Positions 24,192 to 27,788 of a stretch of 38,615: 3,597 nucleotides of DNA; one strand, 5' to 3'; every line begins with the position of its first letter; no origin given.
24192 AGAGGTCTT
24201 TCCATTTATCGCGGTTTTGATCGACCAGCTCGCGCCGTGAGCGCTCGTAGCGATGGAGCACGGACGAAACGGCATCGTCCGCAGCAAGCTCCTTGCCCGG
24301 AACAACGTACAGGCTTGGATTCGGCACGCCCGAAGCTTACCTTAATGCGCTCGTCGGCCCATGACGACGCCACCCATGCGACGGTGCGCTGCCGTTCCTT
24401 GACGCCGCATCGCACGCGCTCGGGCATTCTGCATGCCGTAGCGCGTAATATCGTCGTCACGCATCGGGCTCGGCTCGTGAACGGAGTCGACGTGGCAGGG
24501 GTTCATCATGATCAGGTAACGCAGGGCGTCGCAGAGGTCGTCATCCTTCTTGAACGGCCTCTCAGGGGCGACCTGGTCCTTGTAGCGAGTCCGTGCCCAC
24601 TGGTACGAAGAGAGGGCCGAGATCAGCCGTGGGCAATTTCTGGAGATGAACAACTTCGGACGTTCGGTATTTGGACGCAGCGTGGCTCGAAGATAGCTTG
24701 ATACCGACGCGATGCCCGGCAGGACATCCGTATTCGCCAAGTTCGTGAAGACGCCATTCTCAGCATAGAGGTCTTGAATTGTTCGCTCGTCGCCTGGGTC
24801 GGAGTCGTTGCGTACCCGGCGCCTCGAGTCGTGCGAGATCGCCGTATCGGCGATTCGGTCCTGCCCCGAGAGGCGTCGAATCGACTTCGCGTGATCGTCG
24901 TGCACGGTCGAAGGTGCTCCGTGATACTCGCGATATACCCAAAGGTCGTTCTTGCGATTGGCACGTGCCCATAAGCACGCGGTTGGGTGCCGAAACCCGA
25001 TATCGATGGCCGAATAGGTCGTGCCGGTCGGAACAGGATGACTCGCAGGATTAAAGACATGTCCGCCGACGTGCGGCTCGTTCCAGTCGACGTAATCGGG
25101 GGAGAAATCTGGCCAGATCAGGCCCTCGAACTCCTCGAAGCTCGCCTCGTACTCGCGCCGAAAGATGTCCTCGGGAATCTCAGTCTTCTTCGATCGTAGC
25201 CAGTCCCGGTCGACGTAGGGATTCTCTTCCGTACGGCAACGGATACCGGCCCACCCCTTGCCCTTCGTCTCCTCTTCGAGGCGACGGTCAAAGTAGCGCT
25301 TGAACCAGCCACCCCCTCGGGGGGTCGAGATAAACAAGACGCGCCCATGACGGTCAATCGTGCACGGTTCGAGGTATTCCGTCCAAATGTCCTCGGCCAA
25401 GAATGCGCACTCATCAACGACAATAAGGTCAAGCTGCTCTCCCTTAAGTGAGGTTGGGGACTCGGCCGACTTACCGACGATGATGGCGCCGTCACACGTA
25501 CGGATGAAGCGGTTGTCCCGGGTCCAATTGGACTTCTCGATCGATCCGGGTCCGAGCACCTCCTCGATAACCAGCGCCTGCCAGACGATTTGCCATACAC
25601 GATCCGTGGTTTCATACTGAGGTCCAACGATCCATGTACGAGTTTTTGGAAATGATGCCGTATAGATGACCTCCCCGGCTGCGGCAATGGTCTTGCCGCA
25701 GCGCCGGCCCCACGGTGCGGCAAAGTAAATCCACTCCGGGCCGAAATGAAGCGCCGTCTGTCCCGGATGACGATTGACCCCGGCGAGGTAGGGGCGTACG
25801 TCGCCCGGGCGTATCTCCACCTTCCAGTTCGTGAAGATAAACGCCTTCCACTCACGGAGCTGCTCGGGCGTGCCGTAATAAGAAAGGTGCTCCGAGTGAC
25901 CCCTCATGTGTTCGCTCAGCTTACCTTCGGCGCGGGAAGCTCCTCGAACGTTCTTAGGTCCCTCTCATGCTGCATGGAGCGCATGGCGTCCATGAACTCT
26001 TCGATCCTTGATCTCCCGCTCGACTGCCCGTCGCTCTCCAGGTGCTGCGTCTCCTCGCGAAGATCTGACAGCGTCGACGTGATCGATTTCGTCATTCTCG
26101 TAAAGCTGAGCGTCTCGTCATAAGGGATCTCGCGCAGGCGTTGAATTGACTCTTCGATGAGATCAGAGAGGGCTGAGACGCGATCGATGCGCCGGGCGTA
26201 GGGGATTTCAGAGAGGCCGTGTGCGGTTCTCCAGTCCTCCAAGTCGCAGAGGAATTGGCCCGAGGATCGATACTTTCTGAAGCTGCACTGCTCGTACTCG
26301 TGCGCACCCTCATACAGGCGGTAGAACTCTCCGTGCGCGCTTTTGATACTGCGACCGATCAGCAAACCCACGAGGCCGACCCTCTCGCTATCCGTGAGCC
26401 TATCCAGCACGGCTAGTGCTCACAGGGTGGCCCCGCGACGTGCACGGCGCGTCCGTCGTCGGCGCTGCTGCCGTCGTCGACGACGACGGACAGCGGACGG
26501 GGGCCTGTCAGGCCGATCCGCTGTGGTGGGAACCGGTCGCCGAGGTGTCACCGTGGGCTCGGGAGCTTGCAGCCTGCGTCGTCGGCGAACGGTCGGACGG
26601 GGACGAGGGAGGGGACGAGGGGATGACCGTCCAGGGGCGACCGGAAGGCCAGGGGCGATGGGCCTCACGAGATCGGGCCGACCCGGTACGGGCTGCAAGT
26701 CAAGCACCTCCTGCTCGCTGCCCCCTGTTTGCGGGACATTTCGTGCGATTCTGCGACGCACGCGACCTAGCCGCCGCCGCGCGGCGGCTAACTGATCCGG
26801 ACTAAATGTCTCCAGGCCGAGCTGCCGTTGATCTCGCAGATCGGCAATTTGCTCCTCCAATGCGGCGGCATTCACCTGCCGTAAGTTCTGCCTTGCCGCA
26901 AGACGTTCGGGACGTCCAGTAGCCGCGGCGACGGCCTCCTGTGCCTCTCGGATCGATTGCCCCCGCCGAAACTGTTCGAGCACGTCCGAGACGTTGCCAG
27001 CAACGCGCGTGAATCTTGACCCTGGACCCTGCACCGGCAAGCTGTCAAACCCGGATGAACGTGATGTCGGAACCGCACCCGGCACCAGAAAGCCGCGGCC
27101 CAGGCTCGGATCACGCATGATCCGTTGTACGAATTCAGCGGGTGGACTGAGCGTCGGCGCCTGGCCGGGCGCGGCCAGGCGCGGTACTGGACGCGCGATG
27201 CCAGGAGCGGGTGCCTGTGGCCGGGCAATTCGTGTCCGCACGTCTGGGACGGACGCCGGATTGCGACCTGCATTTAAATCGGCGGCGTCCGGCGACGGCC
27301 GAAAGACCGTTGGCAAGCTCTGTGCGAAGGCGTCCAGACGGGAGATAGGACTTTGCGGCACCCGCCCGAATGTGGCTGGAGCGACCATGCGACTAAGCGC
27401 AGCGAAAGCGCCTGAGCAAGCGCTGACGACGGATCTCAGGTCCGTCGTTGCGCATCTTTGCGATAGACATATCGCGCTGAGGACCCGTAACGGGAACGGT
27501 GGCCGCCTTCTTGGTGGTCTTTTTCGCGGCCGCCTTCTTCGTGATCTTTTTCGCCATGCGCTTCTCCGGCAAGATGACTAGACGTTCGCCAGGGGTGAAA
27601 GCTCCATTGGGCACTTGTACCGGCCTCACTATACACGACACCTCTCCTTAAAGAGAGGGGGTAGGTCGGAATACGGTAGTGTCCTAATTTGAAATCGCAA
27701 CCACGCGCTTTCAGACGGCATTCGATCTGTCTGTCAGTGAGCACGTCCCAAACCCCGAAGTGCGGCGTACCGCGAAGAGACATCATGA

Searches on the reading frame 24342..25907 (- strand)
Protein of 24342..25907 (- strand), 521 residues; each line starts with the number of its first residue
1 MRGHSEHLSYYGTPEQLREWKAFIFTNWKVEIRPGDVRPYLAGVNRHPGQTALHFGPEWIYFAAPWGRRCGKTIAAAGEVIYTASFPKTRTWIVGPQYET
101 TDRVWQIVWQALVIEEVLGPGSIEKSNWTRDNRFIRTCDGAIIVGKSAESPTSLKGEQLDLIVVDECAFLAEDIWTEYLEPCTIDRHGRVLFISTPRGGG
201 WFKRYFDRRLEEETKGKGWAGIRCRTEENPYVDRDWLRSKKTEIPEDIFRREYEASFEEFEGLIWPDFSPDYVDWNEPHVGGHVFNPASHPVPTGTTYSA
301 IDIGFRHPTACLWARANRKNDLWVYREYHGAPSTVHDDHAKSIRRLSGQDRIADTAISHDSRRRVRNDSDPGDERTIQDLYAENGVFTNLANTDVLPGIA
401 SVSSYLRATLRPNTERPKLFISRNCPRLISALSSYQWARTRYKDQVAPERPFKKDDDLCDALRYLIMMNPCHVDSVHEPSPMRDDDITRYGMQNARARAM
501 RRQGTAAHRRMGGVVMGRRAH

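Call 6: search_protein_families(library=phrogs, proteins=[window:24342-25907:-])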
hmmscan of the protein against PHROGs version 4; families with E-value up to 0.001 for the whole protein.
window:24342-25907:- (521 aa): 5 families
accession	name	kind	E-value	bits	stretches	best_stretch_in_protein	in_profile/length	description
phrog_2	-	head and packaging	1.4e-41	144.2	1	47-470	267-593/807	terminase large subunit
phrog_5653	-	head and packaging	3e-12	47.7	1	294-469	28-180/199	terminase large subunit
phrog_7579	-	head and packaging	4.9e-09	36.8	1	68-256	26-212/239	terminase large subunit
phrog_6672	-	head and packaging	3.8e-06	27.5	1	417-466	78-126/145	terminase large subunit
phrog_10250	-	head and packaging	1.8e-05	25.6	1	245-467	6-213/228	terminase large subunit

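Call 12: search_dna_similar(query=window:24342-25907:-, collection=phages, mode=protein, max_rows=15)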
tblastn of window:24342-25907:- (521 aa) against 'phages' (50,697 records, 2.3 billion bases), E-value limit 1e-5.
Records with a match: 2115; places in all: 2115; records where one place covers at least 80% of the query: 67.
Best place of each record, by identity: <60% 2115.
By first word of the organism name: Escherichia 667; Vibrio 372; Salmonella 296; Klebsiella 117; Shigella 78; Mycobacterium 72; Acinetobacter 56; Microbacterium 50; Gordonia 48; Enterobacteria 43; and 53 more.
By host as written in the record: - 461; Escherichia coli 272; Mycobacterium smegmatis mc2 155 44; Salmonella enterica subsp. enterica serovar Enteritidis PT1 39; Klebsiella pneumoniae 38; Vibrio harveyi BAA-1116 36; Escherichia coli K-12 32; Microbacterium foliorum NRRL B-24224 32; and 431 more.
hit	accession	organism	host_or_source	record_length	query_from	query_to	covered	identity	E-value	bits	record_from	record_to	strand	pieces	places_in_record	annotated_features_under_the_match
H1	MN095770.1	Serratia phage Slocum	Serratia marcescens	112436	57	466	79%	29.3%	2e-32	138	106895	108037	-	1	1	terminase large subunit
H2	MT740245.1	Proteus phage M4H10_20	Proteus mirabilis H10_20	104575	57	466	79%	29.1%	1e-29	129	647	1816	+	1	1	terminase large subunit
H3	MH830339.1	Proteus phage Stubb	Proteus mirabilis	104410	57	466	79%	29.1%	2e-29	129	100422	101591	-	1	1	terminase large subunit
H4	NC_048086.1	Proteus phage Stubb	Proteus mirabilis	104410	57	466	79%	29.1%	2e-29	129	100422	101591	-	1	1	terminase large subunit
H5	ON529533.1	Proteus phage RP7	Proteus vulgaris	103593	57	466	79%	28.8%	1e-29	129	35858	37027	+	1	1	terminase large subunit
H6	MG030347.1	Proteus phage PM135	Proteus mirabilis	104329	57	466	79%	28.8%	1e-29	129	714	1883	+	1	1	terminase large subunit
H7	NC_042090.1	Proteus phage PM135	Proteus mirabilis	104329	57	466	79%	28.8%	1e-29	129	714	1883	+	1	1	terminase large subunit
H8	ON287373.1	Serratia phage vB_SmaM-Kamaji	Serratia marcescens LVF3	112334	57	466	79%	28.6%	4e-31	134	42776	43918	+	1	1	terminase large subunit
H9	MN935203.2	Proteus phage VTCCBPA139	Proteus mirabilis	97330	57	466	79%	28.6%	1e-29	129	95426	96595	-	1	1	terminase large subunit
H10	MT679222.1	Proteus phage 2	Proteus mirabilis 3b10_21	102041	57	466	79%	28.6%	1e-29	129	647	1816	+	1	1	terminase large subunit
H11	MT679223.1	Proteus phage 1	Proteus mirabilis H10.20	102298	57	466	79%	28.6%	1e-29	129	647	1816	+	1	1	terminase large subunit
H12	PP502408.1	Proteus phage vB_PMC-PL1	Proteus mirabilis B2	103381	57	466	79%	28.6%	1e-29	129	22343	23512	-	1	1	terminase large subunit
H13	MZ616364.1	Erwinia phage KEY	Erwinia amylovora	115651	57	466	79%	27.8%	4e-31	134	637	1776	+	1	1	putative terminase large subunit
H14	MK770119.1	Pantoea phage vB_PagS_AAS21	Pantoea agglomerans AUR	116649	57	466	79%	27.8%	4e-31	134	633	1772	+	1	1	terminase large subunit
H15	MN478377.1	Bacteriophage Eos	-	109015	57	466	79%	27.8%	3e-29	128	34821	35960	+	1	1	terminase large subunit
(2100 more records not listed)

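Call 14: find_related_loci(query=window:24342-25907:-, collection=viral_contigs, flank=10000)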
Query window:24342-25907:- (521 aa) in viral_contigs; peptide patterns used: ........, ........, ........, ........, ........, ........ (x = any residue, [..] = any of these).
4 stretches matched a pattern, but none encodes a relative of the query by tblastn (E <= 1e-3).

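Call 17: find_homologous_proteins(query=window:24342-25907:-, max_evalue=1e-20)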
Query window:24342-25907:- (521 aa): 61 proteins with E <= 1e-20 among 5981 candidates.
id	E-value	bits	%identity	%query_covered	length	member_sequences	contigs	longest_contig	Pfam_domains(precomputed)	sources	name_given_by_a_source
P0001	0.0e+0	1248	100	100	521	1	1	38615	PF03237.22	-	-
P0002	1.9e-180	619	53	96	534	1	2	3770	PF03237.22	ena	-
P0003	5.2e-139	482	50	87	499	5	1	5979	PF05127.22,PF03237.22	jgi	-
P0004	1.8e-131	458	44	96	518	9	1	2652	PF03237.22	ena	-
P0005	2.4e-130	454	46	94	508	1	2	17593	PF03237.22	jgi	jgi:hypothetical protein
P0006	6.1e-130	452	46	90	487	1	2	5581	PF03237.22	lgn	-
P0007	6.5e-130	452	47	92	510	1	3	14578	PF03237.22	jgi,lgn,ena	-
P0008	2.5e-127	444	44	96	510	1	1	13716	PF03237.22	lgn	-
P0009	7.8e-127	442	44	96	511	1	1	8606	PF03237.22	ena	-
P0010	6.5e-126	439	44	95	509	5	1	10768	PF03237.22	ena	-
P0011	4.1e-123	430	43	92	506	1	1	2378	PF03237.22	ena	-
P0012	4.4e-123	430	43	95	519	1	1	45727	PF03237.22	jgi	jgi:hypothetical protein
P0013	1.8e-121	424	47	81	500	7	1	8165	PF17289.9,PF03237.22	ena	-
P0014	6.3e-121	423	41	94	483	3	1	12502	PF03237.22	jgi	-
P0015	6.0e-119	416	44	89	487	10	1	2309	PF03237.22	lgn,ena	-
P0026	9.8e-112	392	41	96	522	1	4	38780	PF03237.22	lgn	-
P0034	1.7e-107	378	41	94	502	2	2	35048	PF17289.9,PF03237.22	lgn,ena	-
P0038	7.8e-102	360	40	88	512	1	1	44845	-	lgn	-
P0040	3.3e-100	354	40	91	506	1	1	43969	-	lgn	-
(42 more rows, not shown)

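Call 18: find_encoding_contigs(protein=P0012, flank=10000, max_places=2)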
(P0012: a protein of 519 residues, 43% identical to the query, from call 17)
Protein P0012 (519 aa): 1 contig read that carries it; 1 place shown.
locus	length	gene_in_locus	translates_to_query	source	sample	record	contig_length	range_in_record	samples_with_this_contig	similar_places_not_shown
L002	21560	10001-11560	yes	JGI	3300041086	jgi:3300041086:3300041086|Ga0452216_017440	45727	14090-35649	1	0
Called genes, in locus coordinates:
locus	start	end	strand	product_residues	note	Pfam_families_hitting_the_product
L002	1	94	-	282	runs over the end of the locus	-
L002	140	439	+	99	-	-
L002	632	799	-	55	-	-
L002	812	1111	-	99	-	-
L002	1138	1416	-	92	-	-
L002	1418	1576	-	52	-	-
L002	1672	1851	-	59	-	-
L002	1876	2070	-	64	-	PF01381:HTH_3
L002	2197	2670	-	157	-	-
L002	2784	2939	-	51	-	-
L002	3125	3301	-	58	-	-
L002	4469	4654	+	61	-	-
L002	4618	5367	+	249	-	-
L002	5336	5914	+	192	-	-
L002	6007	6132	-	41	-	-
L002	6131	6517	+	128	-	-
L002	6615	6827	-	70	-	-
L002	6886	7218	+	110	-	-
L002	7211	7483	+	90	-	-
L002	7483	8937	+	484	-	-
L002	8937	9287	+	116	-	-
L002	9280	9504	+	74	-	-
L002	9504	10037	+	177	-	-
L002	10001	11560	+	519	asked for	PF03237:Terminase_6N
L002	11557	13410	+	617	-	PF23899:SU10_portal, PF16510:P22_portal (weak)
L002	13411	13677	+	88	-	-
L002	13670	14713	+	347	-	-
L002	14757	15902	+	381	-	PF17236:SU10_MCP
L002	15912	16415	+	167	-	-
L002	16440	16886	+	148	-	-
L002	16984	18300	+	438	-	-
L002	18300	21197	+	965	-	-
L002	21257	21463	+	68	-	-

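Call 19: find_encoding_contigs(protein=P0026, flank=10000, max_places=2)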
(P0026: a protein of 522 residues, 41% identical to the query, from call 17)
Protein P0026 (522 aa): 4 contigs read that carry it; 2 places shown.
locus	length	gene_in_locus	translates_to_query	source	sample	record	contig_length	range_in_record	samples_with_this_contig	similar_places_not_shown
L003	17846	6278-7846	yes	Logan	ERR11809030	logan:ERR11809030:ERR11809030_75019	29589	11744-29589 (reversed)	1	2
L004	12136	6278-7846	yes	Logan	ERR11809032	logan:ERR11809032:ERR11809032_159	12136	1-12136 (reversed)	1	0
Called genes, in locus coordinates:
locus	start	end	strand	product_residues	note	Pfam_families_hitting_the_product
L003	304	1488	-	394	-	PF01170:UPF0020 (faint), PF01555:N6_N4_Mtase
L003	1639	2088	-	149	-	PF04448:DUF551 (weak)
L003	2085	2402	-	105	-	-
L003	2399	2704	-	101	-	-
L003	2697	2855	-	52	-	-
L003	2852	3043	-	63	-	-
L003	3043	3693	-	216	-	-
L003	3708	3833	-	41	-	-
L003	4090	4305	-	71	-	-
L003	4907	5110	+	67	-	-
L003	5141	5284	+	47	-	-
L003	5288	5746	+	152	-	-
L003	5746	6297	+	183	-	-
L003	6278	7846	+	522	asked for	PF03237:Terminase_6N (weak)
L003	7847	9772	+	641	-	PF23899:SU10_portal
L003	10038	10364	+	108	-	-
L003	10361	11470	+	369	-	-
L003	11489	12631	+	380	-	PF17236:SU10_MCP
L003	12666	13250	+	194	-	-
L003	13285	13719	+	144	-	-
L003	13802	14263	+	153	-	-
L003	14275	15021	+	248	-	PF24175:SU10_adaptor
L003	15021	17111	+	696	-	-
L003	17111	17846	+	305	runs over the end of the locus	-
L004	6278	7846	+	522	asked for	PF03237:Terminase_6N (weak)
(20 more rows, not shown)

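Call 20: find_encoding_contigs(protein=P0005, flank=10000, max_places=2)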
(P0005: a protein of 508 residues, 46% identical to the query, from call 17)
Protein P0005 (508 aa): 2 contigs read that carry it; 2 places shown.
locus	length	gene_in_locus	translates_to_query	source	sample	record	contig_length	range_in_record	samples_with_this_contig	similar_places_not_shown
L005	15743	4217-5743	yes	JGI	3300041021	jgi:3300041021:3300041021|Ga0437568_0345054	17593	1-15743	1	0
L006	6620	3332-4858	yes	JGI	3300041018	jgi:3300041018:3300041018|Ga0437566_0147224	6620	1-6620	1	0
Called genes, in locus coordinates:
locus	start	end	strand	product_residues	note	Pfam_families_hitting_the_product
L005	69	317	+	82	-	-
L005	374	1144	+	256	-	-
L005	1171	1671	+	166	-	-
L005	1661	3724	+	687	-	-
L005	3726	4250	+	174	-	-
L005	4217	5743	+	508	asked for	PF03237:Terminase_6N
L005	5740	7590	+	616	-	PF23899:SU10_portal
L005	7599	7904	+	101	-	-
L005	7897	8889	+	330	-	-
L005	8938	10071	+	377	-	PF17236:SU10_MCP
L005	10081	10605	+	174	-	-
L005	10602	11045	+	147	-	-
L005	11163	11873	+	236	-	-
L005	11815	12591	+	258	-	-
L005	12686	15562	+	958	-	-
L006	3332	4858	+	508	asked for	PF03237:Terminase_6N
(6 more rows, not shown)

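Call 90: find_encoding_contigs(protein=P0038, flank=10000, max_places=1)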
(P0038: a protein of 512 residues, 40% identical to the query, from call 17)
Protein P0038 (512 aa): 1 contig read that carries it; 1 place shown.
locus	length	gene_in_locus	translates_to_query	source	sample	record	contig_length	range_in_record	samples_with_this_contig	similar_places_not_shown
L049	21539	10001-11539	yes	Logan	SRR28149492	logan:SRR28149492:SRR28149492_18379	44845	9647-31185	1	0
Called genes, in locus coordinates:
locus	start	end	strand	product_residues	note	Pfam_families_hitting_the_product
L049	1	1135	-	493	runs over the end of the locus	-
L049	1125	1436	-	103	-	-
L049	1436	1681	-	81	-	-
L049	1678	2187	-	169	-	-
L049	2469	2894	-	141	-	-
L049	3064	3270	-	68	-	-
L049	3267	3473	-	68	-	-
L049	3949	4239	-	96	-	-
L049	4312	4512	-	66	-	-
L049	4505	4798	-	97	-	PF27050:Phage_P22_Y8K6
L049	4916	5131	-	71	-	-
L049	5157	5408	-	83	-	-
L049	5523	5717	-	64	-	-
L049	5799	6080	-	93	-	-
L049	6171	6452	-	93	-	-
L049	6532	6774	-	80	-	-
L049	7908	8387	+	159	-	PF13456:RVT_3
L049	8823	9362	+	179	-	PF01520:Amidase_3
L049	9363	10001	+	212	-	-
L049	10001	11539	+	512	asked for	-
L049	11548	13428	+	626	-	PF23899:SU10_portal, PF16510:P22_portal (weak)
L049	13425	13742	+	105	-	-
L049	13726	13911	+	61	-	-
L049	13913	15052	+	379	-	-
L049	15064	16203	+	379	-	PF17236:SU10_MCP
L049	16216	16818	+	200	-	-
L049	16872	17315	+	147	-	-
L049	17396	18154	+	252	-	PF24175:SU10_adaptor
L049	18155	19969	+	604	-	-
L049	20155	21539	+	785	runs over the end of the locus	PF12708:Pect-lyase_RHGA_epim (weak)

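Call 91: find_encoding_contigs(protein=P0040, flank=10000, max_places=1)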
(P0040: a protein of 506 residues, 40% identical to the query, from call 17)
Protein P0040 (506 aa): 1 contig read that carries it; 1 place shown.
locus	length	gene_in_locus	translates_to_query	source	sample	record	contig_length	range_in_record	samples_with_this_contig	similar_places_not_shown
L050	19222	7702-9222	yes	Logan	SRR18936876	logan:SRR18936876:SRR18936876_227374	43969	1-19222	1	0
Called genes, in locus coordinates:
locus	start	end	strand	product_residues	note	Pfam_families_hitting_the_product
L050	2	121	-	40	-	?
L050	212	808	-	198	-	-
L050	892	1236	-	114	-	PF14520:HHH_5 (faint), PF12836:HHH_3, PF00633:HHH (weak)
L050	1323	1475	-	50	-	-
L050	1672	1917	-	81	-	-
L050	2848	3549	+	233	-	-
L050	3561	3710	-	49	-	-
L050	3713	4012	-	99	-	-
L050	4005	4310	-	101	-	-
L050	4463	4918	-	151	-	PF02481:DNA_processg_A (weak)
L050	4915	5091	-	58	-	-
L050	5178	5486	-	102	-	-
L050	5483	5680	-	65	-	-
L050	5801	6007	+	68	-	-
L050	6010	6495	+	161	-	-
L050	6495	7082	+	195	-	-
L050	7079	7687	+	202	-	-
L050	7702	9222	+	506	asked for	-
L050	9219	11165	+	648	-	PF23899:SU10_portal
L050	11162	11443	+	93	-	-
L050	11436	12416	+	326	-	-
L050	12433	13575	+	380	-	PF17236:SU10_MCP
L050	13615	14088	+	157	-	-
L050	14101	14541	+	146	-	-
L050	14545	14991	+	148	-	-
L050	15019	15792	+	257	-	-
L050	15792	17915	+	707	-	-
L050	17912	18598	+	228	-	-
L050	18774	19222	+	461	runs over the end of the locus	-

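Call 92: find_encoding_contigs(protein=P0034, flank=10000, max_places=1)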
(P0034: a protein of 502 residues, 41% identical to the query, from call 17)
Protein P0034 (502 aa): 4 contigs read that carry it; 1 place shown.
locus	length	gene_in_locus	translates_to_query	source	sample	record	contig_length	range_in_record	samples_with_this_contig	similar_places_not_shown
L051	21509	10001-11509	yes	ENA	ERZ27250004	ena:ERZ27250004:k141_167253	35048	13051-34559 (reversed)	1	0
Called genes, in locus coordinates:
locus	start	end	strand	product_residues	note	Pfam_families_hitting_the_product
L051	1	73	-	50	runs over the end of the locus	-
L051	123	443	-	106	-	PF13560:HTH_31 (weak), PF01381:HTH_3 (weak)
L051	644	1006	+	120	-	-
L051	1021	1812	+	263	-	-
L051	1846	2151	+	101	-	-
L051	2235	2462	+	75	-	-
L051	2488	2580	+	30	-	-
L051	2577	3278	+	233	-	-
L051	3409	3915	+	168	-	-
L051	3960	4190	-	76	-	-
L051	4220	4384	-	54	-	-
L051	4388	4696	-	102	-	-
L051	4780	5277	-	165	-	-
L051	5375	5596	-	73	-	-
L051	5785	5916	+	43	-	-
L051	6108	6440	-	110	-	-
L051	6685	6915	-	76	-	-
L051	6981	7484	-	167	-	-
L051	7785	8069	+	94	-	-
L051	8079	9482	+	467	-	-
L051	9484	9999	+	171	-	-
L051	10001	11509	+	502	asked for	PF03237:Terminase_6N, PF17289:Terminase_6C (faint)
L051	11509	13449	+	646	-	PF23899:SU10_portal, PF16510:P22_portal (weak)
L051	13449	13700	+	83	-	-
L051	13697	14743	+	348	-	-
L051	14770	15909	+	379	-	PF17236:SU10_MCP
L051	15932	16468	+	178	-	-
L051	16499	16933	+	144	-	-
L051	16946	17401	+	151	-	-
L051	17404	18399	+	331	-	-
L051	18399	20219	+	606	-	-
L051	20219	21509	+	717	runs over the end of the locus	-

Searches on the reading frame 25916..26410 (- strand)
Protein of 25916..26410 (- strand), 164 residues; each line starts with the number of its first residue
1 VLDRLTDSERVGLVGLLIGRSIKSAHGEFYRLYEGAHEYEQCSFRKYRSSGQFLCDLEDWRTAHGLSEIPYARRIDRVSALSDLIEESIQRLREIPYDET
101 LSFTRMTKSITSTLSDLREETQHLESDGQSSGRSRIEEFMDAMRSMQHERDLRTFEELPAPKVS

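Call 25: search_protein_families(library=pfam, max_evalue=0.01, proteins=[window:25916-26410:-])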
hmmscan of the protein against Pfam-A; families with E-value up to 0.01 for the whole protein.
window:25916-26410:- (164 aa): 0 families

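Call 62: search_protein_families(library=phrogs, max_evalue=0.01, proteins=[window:25916-26407:-])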
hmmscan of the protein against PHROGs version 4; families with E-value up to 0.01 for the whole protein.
window:25916-26407:- (163 aa): 0 families

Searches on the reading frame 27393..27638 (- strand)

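Call 44: search_protein_families(library=pfam, max_evalue=0.05, proteins=[window:27393-27638:-])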
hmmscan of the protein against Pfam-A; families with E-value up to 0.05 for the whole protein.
window:27393-27638:- (81 aa): 1 family
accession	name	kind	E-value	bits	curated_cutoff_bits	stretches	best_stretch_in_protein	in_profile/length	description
PF05058.17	ActA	-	0.02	13.7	23.8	1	16-57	475-516/633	ActA Protein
